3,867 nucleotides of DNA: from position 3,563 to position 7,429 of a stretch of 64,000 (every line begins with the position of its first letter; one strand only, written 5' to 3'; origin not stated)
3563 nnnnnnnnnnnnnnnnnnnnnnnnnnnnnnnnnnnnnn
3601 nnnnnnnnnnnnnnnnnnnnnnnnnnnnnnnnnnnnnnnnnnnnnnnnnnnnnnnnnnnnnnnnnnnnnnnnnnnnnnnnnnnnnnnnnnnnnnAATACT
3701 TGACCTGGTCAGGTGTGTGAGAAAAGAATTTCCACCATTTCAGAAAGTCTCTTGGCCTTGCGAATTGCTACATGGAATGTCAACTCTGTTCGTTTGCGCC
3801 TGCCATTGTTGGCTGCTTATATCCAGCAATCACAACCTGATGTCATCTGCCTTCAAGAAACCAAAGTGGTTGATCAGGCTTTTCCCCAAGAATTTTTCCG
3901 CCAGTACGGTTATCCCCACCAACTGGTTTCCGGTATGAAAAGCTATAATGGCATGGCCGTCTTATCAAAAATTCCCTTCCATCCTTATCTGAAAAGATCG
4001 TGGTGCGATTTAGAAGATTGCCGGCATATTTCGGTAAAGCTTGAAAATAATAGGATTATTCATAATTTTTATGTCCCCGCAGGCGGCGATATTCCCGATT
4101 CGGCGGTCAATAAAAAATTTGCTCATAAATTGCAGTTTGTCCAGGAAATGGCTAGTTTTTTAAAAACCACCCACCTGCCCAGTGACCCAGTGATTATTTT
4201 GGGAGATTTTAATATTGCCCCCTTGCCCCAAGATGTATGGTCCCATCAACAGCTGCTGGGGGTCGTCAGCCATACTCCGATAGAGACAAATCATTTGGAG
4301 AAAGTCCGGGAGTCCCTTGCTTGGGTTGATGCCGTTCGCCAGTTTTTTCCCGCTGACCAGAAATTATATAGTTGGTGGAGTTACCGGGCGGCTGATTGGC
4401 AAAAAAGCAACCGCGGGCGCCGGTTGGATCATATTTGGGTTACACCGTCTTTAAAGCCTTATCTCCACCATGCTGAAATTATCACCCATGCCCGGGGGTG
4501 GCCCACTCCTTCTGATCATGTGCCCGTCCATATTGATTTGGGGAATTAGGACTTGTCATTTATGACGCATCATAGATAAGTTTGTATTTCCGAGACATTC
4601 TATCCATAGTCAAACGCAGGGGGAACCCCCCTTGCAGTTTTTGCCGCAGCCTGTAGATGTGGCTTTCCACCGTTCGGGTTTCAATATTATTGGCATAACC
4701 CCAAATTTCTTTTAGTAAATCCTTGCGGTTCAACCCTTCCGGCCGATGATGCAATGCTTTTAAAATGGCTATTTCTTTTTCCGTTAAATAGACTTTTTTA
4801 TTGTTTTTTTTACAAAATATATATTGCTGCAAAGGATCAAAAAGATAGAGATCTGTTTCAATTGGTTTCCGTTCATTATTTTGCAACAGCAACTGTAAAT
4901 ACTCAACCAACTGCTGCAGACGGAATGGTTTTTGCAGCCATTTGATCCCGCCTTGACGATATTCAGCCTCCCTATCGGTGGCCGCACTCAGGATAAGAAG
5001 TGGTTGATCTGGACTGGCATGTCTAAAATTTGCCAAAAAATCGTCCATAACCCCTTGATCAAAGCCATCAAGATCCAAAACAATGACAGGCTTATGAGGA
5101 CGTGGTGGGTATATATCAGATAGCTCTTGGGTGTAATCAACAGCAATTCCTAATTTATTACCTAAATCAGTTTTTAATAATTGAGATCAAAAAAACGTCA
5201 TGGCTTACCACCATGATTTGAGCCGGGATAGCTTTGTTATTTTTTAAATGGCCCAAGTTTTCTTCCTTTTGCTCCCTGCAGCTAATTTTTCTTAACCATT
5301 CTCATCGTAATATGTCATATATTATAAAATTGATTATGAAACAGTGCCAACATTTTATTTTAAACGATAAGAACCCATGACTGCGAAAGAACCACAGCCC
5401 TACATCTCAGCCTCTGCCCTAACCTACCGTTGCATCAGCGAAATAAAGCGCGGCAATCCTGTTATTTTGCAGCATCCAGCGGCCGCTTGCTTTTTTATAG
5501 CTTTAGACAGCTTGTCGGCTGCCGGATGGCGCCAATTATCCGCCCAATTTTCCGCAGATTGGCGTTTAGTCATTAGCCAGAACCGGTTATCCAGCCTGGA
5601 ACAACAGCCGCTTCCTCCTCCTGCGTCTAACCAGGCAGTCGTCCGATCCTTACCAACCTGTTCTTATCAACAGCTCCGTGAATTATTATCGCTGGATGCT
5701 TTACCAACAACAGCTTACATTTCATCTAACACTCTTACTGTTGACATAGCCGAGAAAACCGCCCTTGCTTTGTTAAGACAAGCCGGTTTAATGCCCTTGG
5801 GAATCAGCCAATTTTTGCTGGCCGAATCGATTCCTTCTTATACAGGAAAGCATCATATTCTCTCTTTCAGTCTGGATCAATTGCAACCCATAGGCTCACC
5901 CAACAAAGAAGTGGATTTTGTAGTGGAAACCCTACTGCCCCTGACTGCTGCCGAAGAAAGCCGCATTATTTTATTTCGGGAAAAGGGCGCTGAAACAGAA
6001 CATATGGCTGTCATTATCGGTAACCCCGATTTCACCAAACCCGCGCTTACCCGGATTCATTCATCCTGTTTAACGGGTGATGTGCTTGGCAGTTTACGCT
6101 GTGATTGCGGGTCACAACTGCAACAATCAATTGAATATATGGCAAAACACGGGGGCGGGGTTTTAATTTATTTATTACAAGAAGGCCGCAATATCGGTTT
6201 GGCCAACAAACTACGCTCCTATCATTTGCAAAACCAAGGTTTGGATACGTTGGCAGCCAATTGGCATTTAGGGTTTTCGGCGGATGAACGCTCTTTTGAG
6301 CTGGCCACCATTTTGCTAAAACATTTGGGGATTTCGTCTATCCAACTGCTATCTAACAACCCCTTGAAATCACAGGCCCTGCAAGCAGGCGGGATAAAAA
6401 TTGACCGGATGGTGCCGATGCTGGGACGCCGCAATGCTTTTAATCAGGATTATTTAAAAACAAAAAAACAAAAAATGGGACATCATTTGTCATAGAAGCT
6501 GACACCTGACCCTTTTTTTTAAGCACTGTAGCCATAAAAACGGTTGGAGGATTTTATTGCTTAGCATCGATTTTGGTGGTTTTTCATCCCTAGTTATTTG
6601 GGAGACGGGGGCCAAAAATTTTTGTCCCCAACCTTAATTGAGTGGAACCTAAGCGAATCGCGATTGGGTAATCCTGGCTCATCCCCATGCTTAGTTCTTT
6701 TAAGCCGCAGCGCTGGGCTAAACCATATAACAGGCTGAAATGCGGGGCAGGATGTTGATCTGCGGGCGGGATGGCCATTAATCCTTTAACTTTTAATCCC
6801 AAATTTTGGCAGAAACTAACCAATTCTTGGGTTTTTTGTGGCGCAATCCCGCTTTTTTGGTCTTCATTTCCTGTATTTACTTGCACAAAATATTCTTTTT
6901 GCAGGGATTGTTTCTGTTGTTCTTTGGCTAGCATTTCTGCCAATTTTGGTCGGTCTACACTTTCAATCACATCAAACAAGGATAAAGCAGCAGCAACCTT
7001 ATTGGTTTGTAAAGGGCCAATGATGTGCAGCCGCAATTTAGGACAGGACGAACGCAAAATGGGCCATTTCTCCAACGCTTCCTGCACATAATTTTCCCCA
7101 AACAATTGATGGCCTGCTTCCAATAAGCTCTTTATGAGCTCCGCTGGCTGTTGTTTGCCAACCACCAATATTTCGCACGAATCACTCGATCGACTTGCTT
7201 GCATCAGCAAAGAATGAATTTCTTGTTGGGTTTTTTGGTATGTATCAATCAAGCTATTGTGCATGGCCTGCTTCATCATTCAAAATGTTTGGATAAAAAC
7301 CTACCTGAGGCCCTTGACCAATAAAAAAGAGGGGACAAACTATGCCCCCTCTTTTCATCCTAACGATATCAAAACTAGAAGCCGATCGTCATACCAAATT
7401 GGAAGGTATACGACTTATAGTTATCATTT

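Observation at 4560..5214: OmpR-family response regulator disrupted by +1 frameshift (T5 at 5171-5175), with a degenerate acidic pocket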

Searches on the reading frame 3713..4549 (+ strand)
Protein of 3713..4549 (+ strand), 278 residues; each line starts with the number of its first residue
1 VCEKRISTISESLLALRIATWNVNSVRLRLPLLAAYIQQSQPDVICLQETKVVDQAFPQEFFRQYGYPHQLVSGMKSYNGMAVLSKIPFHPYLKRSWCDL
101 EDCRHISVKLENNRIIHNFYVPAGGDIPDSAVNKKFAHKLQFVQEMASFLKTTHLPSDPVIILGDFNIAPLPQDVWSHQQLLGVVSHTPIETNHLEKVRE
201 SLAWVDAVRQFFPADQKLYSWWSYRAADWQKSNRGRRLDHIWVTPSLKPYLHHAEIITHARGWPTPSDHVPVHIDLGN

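Call 42: search_protein_families(library=ncbifam, proteins=[window:3713-4549:+], max_evalue=1e-10)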
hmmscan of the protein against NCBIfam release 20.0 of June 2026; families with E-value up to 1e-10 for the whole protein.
window:3713-4549:+ (278 aa): 4 families
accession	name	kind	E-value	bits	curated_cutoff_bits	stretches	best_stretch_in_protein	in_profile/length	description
TIGR00195.1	exoDNase_III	equivalog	2.1e-56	191.4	182.55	1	16-275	1-253/254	exodeoxyribonuclease III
TIGR00633.1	xth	equivalog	1.1e-52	179.1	99.05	1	16-276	1-254/255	exodeoxyribonuclease III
NF008733.0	PRK11756.1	equivalog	1.6e-44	152.1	280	1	17-276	2-267/269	exodeoxyribonuclease III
NF010489.0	PRK13911.1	equivalog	2.2e-16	60.4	503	1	17-276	2-249/250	exodeoxyribonuclease III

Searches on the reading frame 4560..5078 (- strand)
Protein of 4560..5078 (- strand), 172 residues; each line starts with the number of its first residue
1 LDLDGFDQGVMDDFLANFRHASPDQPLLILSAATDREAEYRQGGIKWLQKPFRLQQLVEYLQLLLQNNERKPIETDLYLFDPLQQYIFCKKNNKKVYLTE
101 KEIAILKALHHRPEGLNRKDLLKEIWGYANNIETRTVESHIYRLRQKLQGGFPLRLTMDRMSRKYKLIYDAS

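Call 4: search_protein_families(library=pfam, proteins=[window:4563-5078:-], max_evalue=1)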
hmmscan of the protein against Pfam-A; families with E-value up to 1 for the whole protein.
seq(172 aa): 2 families
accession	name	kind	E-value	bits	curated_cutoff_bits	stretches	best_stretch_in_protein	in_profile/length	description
PF00486.34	Trans_reg_C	-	1.1e-13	51.5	26.2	1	94-150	2-59/77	Transcriptional regulatory protein, C terminal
PF00196.25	GerE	-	0.0087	16.1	23.5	1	128-149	25-46/57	Bacterial regulatory proteins, luxR family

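Call 8: find_encoding_contigs(protein=window:4560-5078:-, flank=3000, max_places=6)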
Protein window:4560-5078:- (172 aa): no gene with exactly this product is on record in the collection.

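Call 57: list_cluster_members(proteins=[P0001, P0004, window:4563-5048:-, window:4563-5078:-, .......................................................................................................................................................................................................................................])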
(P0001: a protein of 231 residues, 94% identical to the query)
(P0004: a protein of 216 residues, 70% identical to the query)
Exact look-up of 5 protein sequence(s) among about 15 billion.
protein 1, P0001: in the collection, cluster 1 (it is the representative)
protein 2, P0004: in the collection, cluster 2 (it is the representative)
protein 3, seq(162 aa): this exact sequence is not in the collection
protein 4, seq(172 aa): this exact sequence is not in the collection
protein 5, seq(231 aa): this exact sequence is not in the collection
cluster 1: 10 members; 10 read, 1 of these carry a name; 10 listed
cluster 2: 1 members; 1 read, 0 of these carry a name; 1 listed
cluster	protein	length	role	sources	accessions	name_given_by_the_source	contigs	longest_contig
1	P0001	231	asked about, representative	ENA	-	-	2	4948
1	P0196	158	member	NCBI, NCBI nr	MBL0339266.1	MAG: winged helix-turn-helix domain-containing protein [Rhodospirillaceae bacterium] | winged helix-turn-helix domain-containing protein [Rhodospirillaceae bacterium]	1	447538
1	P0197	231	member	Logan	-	-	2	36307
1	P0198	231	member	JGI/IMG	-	-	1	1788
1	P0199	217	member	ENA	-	-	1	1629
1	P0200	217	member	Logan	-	-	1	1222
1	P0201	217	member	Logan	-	-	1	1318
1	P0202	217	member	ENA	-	-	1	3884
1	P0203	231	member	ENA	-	-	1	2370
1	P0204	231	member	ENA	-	-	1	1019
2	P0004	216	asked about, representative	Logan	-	-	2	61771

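Call 59: find_encoding_contigs(protein=window:4560-5036:-, flank=6000, max_places=4)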
Protein window:4560-5036:- (158 aa): no gene with exactly this product is on record in the collection.

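Call 60: find_encoding_contigs(protein=P0196, flank=6000, max_places=4)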
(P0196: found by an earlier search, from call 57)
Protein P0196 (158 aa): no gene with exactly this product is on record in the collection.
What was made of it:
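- Tried and rejected: Exact look-ups of the 172-, 162- and 158-aa products and of the repaired protein on contigs found nothing (calls 8, 57, 59, 60).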

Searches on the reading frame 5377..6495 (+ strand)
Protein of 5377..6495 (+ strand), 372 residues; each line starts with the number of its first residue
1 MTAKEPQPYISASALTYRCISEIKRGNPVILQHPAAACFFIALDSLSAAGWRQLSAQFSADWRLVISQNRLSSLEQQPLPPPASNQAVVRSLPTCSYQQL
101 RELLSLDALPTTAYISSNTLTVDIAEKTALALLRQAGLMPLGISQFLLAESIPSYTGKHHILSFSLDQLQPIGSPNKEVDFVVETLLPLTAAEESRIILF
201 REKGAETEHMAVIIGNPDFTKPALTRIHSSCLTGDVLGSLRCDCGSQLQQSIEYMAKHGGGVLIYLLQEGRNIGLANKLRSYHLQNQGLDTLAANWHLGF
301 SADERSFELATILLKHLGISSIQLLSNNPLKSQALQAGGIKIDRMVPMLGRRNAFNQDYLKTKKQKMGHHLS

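Call 42: search_protein_families(library=ncbifam, proteins=[window:5377-6495:+], max_evalue=1e-10)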
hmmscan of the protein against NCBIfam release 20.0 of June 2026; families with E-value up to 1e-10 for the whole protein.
window:5377-6495:+ (372 aa): 6 families
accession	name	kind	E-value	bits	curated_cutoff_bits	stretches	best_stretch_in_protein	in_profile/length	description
NF006456.0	PRK08815.1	equivalog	1.4e-79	268.1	464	1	16-371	20-365/376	GTP cyclohydrolase II RibA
NF001591.0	PRK00393.1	subfamily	3.5e-70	235.4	148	1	181-371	6-194/199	GTP cyclohydrolase II RibA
NF006805.0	PRK09318.1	equivalog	3.5e-62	210.6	486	1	186-371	199-380/387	bifunctional 3,4-dihydroxy-2-butanone-4-phosphate synthase/GTP cyclohydrolase II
NF006803.0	PRK09311.1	equivalog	3.9e-62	210.3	569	1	153-371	185-404/417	bifunctional 3,4-dihydroxy-2-butanone-4-phosphate synthase/GTP cyclohydrolase II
TIGR00505.1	ribA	equivalog_domain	2e-59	200.4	205.85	1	196-371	16-191/191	GTP cyclohydrolase II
NF006806.0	PRK09319.1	equivalog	2.4e-58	198.1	764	1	195-371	231-409/561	bifunctional 3,4-dihydroxy-2-butanone-4-phosphate synthase/GTP cyclohydrolase II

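Call 69: find_encoding_contigs(protein=window:5377-6495:+, flank=3000, max_places=5)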
Protein window:5377-6495:+ (372 aa): no gene with exactly this product is on record in the collection.
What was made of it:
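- Tried and rejected: Retrieving the source contig by exact protein look-up failed (call 69).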

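Call 70: list_cluster_members(proteins=[window:5377-6495:+, window:7375-8484:-, window:55357-56064:-, window:6590-7279:-, window:9133-9468:+, window:2915-3694:+])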
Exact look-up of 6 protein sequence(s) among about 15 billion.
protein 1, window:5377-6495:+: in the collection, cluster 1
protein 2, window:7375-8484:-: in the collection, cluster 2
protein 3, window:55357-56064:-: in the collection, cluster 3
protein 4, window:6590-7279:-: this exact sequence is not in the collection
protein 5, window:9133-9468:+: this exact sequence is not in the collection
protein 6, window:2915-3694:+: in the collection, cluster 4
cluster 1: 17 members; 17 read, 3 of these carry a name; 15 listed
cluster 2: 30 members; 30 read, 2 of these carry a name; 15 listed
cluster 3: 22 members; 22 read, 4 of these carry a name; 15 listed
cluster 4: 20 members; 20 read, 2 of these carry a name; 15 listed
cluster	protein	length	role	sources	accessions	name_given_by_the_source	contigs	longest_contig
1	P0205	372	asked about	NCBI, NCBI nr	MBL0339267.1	MAG: GTP cyclohydrolase II [Rhodospirillaceae bacterium] | GTP cyclohydrolase II [Rhodospirillaceae bacterium]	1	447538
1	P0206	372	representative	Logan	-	-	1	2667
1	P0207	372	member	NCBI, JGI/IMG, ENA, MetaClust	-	\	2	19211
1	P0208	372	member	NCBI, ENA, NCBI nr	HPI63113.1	MAG TPA: GTP cyclohydrolase II [Alphaproteobacteria bacterium] | GTP cyclohydrolase II [Alphaproteobacteria bacterium]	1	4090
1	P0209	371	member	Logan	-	-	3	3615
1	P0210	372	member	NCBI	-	-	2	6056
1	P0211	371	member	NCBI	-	-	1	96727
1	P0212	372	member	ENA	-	-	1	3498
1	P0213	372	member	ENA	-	-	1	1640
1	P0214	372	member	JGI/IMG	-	-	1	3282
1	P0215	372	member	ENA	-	-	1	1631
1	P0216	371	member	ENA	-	-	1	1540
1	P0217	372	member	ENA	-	-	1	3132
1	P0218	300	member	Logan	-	-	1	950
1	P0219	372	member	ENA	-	-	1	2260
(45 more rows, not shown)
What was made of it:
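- Tried and rejected: The source was identified through cluster membership instead (calls 57, 70).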

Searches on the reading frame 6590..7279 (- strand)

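Call 42: search_protein_families(library=ncbifam, proteins=[window:6590-7279:-], max_evalue=1e-10)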
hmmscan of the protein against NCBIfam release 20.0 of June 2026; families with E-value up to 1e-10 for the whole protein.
window:6590-7279:- (229 aa): 1 family
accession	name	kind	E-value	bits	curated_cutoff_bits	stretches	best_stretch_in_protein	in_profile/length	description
TIGR00044.1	TIGR00044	hypoth_equivalog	9.3e-47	159.5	106.25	1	14-225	8-229/229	YggS family pyridoxal phosphate-dependent enzyme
